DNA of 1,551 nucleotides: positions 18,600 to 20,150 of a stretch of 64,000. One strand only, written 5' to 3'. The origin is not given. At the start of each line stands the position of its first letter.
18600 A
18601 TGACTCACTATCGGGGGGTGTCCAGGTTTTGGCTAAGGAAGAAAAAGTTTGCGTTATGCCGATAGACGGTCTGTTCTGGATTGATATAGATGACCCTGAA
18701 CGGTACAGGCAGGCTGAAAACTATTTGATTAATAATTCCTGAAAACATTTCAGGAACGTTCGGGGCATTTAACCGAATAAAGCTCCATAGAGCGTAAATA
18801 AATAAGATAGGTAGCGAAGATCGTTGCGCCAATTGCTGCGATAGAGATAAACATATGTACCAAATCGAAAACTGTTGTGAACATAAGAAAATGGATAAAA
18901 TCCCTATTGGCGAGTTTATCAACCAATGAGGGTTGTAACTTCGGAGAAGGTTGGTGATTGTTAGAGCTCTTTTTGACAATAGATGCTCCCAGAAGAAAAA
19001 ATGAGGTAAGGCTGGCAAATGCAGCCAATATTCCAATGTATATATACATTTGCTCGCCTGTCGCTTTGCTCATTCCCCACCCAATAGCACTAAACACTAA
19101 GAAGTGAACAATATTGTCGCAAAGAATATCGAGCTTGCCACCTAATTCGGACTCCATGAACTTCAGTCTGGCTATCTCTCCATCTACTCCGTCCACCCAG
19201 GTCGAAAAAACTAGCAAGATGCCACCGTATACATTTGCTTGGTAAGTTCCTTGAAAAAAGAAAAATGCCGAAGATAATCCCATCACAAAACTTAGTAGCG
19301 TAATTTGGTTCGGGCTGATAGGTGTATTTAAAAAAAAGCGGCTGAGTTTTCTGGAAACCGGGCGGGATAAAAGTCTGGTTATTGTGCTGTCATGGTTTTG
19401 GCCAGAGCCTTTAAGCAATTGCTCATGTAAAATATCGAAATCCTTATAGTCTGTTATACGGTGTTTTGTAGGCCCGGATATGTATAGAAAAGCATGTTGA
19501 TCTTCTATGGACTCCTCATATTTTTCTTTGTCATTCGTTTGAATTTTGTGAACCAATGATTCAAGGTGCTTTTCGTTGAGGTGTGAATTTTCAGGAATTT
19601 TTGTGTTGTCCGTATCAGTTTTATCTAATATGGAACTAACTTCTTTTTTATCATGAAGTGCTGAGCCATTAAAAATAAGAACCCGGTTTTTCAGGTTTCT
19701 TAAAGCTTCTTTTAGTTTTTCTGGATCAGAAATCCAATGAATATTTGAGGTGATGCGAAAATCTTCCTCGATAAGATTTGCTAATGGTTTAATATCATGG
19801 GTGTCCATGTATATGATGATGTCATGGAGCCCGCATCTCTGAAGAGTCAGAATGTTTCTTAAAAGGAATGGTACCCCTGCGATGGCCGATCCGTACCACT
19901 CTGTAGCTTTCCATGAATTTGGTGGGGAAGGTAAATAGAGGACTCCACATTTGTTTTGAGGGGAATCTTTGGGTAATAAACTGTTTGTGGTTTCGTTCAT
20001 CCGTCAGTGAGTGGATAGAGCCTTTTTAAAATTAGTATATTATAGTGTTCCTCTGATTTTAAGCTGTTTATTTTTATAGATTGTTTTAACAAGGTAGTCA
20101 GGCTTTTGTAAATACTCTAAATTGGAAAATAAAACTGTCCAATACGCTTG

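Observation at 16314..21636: Inositol-phosphate cluster: MIPS + nucleotidyltransferase + two CDP-alcohol phosphotransferases + flippase-like protein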

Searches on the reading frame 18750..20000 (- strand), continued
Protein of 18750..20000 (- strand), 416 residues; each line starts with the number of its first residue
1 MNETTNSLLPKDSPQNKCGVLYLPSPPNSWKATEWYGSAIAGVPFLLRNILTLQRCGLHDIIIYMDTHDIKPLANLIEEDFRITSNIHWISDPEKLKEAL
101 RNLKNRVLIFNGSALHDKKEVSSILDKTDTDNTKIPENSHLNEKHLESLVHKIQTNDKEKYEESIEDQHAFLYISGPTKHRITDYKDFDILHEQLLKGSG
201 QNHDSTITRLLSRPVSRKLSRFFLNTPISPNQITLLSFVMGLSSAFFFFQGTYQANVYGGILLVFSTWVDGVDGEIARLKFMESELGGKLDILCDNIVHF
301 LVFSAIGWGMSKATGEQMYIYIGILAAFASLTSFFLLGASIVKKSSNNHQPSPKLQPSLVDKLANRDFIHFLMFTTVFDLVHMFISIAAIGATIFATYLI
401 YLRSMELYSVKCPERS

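Call 67: fold_search(model_id=the predicted structure, library=pdb)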
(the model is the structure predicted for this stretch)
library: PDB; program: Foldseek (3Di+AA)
matches with E <= 10: 370; with E <= 0.001: 18
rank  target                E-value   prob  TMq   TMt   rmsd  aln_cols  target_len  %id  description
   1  4o6n_A                1.1e-10  1.00  0.54  0.66   8.6       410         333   20  Structure of AF2299, a CDP-alcohol phosphotransferase (CDP-bound) (released 2014-05-14)
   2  4q7c_A                1.9e-10  1.00  0.54  0.66   8.4       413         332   22  Structure of AF2299, a CDP-alcohol phosphotransferase (released 2014-05-28)
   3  4o6m_A                6.8e-10  1.00  0.54  0.67   8.2       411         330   22  Structure of AF2299, a CDP-alcohol phosphotransferase (CMP-bound) (released 2014-05-14)
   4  4o6m_B                7.8e-10  1.00  0.54  0.64   7.8       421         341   20  Structure of AF2299, a CDP-alcohol phosphotransferase (CMP-bound) (released 2014-05-14)
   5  4mnd                  3.9e-09  1.00  0.61  0.62   7.7       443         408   16  Crystal structure of Archaeoglobus fulgidus IPCT-DIPPS bifunctional membrane protein (released 2014-07-02)
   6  6wmv_C                4.5e-06  1.00  0.47  0.57  10.1       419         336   14  Structure of a phosphatidylinositol-phosphate synthase (PIPS) from Mycobacterium kansasii with evidence of substrate b (released 2020-05-27)
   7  6wm5_C                6.6e-06  1.00  0.46  0.55  10.5       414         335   14  Structure of a phosphatidylinositol-phosphate synthase (PIPS) from Mycobacterium kansasii (released 2020-05-27)
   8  5d92_A                1.6e-05  1.00  0.57  0.69   6.5       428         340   13  Structure of a phosphatidylinositolphosphate (PIP) synthase from Renibacterium Salmoninarum (released 2015-11-04)
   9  5d91                  2.8e-05  1.00  0.52  0.63   7.4       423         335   12  Structure of a phosphatidylinositolphosphate (PIP) synthase from Renibacterium Salmoninarum (released 2015-11-11)
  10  5d92_B                2.9e-05  1.00  0.54  0.65   8.2       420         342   14  Structure of a phosphatidylinositolphosphate (PIP) synthase from Renibacterium Salmoninarum (released 2015-11-04)
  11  6wmv_A                4.3e-05  1.00  0.37  0.45  16.9       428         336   13  Structure of a phosphatidylinositol-phosphate synthase (PIPS) from Mycobacterium kansasii with evidence of substrate b (released 2020-05-27)
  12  6wm5_A                1.2e-04  1.00  0.35  0.42  16.3       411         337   13  Structure of a phosphatidylinositol-phosphate synthase (PIPS) from Mycobacterium kansasii (released 2020-05-27)
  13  5d92_C                1.4e-04  1.00  0.53  0.64   8.4       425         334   14  Structure of a phosphatidylinositolphosphate (PIP) synthase from Renibacterium Salmoninarum (released 2015-11-04)
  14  6h59_A                6.3e-04  1.00  0.34  0.65   6.1       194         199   16  Crystal structure of Mycobacterium tuberculosis phosphatidylinositol phosphate synthase (PgsA1) with CDP-DAG bound (released 2019-05-15)
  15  6h53_B                7.8e-04  1.00  0.36  0.73   3.5       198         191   16  Crystal structure of Mycobacterium tuberculosis phosphatidylinositol phosphate synthase (PgsA1) in apo form (released 2019-05-15)
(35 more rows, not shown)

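Call 73: search_solved_structures(query=A1, max_evalue=1, show_alignments=5)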
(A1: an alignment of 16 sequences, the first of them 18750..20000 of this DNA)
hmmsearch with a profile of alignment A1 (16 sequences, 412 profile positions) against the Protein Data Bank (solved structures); distinct sequences matched with E-value up to 1: 13.
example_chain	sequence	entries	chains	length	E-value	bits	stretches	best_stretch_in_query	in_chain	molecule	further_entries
4o6m_A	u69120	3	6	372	1.4e-29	106.6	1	205-334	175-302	AF2299, a CDP-alcohol phosphotransferase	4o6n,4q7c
4mnd_A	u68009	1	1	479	4.6e-17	65.3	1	169-325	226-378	CTP L-myo-inositol-1-phosphate cytidylyltransferase/CDP-L-myo-inositol myo-inositolphospho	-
6wm5_A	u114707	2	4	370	2.3e-06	30.1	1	173-314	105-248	AfCTD-Phosphatidylinositol-phosphate synthase (PIPS) fusion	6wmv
5d92_D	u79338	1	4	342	0.0084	18.4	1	183-312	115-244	AF2299 protein,Phosphatidylinositol synthase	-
6h5a_A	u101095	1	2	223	0.047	15.9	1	219-313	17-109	CDP-diacylglycerol--inositol 3-phosphatidyltransferase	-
6h53_A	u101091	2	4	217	0.051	15.8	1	219-313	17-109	CDP-diacylglycerol--inositol 3-phosphatidyltransferase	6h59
5d91_A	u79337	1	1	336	0.063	15.5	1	221-312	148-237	AF2299 protein,Phosphatidylinositol synthase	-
9uet_A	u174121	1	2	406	0.084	15.1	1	230-317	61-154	Cholinephosphotransferase 1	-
7tbi_b1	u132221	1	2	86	0.61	12.2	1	288-330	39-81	Dyn2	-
7n9f_o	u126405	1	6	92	0.72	12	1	288-330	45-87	Dynein light chain 1, cytoplasmic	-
7bqe_A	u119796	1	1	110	0.78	11.9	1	70-158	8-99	NF3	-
4ds1_A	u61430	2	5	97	0.81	11.8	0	288-330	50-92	Dynein light chain 1, cytoplasmic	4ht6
4j29_A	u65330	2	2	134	0.91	11.7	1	47-104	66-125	Engineered Protein OR258 | DE NOVO DESIGNED PROTEIN OR258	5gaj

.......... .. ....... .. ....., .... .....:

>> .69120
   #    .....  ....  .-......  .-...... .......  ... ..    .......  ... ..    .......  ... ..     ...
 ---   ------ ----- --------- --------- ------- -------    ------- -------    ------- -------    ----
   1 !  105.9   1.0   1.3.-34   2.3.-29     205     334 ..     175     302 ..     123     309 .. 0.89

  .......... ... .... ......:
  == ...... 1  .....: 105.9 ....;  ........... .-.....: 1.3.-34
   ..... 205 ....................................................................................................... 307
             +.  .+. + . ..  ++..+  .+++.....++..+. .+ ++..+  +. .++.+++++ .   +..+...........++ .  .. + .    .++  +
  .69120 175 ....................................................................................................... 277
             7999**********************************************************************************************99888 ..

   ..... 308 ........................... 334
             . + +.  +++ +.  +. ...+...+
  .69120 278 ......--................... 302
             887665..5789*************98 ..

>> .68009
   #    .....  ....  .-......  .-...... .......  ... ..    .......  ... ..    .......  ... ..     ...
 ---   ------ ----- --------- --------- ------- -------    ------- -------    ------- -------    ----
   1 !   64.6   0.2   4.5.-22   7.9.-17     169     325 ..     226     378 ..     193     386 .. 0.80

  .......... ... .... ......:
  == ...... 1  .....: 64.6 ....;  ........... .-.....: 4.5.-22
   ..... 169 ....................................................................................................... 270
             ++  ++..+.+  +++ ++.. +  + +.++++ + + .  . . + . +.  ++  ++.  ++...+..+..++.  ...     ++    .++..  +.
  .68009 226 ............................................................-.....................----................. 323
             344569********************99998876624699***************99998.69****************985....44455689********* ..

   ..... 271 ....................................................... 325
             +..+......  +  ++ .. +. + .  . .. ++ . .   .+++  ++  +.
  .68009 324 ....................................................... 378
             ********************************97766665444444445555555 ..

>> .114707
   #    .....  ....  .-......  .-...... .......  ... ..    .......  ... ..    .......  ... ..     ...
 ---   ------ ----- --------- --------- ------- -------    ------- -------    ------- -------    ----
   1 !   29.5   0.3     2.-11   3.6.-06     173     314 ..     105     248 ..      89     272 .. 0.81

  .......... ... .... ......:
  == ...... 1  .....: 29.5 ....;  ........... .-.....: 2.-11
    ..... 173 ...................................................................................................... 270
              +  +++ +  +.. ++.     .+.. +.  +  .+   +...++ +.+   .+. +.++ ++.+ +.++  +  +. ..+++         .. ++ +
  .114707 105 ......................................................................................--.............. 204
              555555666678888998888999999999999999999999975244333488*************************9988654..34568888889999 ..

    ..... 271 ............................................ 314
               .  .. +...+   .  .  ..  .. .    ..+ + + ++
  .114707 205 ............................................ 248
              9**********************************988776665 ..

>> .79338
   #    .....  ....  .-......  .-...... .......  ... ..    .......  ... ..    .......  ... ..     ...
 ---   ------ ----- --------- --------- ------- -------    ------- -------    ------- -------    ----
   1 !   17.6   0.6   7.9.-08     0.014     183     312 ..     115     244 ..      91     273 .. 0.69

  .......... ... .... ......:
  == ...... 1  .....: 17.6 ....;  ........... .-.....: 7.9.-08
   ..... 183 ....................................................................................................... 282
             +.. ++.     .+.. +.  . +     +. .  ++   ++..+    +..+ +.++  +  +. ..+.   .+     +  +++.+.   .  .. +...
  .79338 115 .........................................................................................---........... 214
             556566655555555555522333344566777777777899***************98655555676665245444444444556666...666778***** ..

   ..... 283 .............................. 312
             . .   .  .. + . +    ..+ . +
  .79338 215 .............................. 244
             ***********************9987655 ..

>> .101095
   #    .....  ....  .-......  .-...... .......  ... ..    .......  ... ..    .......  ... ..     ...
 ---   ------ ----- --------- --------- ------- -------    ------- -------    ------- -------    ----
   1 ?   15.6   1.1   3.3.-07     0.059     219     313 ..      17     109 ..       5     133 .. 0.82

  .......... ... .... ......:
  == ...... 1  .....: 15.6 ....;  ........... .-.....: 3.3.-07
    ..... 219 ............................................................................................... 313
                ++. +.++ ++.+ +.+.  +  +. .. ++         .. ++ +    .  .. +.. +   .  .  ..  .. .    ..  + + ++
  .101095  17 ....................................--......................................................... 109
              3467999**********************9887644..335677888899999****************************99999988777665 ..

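Call 80: list_cluster_members(proteins=[P0010, P0009, P0007, P0001, P0139, P0203])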
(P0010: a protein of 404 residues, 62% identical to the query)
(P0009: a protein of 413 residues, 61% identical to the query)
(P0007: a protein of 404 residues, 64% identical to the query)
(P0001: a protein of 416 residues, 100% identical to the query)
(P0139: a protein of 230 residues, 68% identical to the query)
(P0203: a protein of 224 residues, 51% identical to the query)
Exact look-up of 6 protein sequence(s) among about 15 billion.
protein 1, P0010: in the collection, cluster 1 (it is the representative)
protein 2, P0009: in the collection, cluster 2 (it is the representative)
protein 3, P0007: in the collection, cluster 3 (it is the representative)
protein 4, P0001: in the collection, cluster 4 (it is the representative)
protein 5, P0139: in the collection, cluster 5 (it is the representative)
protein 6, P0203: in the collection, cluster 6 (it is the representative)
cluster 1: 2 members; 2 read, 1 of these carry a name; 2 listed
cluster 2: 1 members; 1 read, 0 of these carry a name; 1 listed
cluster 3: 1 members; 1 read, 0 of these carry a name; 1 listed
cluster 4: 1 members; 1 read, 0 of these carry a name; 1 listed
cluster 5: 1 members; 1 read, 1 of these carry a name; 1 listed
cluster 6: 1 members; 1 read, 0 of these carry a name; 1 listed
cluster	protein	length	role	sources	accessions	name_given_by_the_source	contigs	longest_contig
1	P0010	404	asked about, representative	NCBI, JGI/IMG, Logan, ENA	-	1L-myo-inositol 1-phosphate cytidylyltransferase / CDP-L-myo-inositol ...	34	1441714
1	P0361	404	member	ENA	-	-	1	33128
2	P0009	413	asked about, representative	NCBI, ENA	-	-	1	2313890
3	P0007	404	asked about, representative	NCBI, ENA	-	-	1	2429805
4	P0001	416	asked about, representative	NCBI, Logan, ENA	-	-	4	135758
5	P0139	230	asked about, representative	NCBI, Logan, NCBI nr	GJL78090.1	MAG: hypothetical protein NPINA01_10790 [Nitrospinaceae bacterium]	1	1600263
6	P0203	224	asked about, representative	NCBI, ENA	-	-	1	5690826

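Call 81: find_encoding_contigs(protein=P0083, flank=8000, max_places=2)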
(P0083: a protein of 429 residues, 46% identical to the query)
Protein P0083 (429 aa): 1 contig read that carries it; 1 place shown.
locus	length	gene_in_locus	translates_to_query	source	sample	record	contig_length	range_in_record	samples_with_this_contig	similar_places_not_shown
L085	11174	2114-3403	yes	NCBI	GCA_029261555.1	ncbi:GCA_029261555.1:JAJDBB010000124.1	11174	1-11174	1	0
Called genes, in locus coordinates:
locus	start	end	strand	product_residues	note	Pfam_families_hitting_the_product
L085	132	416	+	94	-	PF10087:DUF2325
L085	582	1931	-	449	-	PF07994:NAD_binding_5, PF01658:Inos-1-P_synth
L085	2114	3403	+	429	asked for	PF01066:CDP-OH_P_transf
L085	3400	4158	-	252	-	PF00483:NTP_transferase, PF12804:NTP_transf_3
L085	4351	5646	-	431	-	PF01590:GAF, PF13185:GAF_2, PF13492:GAF_3, PF07228:SpoIIE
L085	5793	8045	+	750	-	PF05258:DciA, PF12569:NatA_aux_su (faint), PF09976:TPR_21 (faint), PF13429:TPR_15 (faint), PF07719:TPR_2 (faint), PF13432:TPR_16, PF14559:TPR_19 (weak), PF13432:TPR_16 (weak), +16 more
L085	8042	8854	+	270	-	-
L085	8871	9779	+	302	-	PF00288:GHMP_kinases_N, PF08544:GHMP_kinases_C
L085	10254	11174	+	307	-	?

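Call 82: find_encoding_contigs(protein=P0074, flank=8000, max_places=2)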
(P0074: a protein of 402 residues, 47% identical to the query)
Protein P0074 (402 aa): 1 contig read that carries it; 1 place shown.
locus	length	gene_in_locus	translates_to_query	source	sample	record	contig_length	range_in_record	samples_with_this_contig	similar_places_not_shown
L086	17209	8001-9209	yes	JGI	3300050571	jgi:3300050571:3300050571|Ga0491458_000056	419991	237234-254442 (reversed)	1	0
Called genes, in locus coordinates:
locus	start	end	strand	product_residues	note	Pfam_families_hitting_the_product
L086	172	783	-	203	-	-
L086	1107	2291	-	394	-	PF12704:MacB_PCD, PF02687:FtsX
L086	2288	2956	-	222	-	PF00005:ABC_tran, PF02463:SMC_N (weak), PF13304:AAA_21 (faint)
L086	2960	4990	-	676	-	PF01590:GAF, PF13185:GAF_2, PF25973:BSH_CzcB (faint), PF25990:Beta-barrel_YknX (weak)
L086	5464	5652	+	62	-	-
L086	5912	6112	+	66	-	PF00313:CSD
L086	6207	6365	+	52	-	-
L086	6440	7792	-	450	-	PF07994:NAD_binding_5, PF01658:Inos-1-P_synth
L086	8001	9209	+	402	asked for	PF01066:CDP-OH_P_transf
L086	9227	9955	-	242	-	PF00483:NTP_transferase, PF12804:NTP_transf_3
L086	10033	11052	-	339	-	PF03706:LPG_synthase_TM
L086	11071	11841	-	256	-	PF01066:CDP-OH_P_transf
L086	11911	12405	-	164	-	-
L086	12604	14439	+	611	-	PF02310:B12-binding (faint), PF04055:Radical_SAM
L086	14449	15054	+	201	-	PF01243:PNPOx_N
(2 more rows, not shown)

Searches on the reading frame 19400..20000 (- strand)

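Call 7: search_protein_families(library=pfam, proteins=[window:19400-20000:-], max_evalue=1)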
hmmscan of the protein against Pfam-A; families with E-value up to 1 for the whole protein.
window:19400-20000:- (200 aa): 2 families
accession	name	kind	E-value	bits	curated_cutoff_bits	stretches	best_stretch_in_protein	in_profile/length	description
PF00804.31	Syntaxin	-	0.12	12.6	26.7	1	94-165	19-86/157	Syntaxin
PF20836.2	HAO_bd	-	0.14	12.8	25.3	1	114-135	16-37/57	Hypothetical protein NE1300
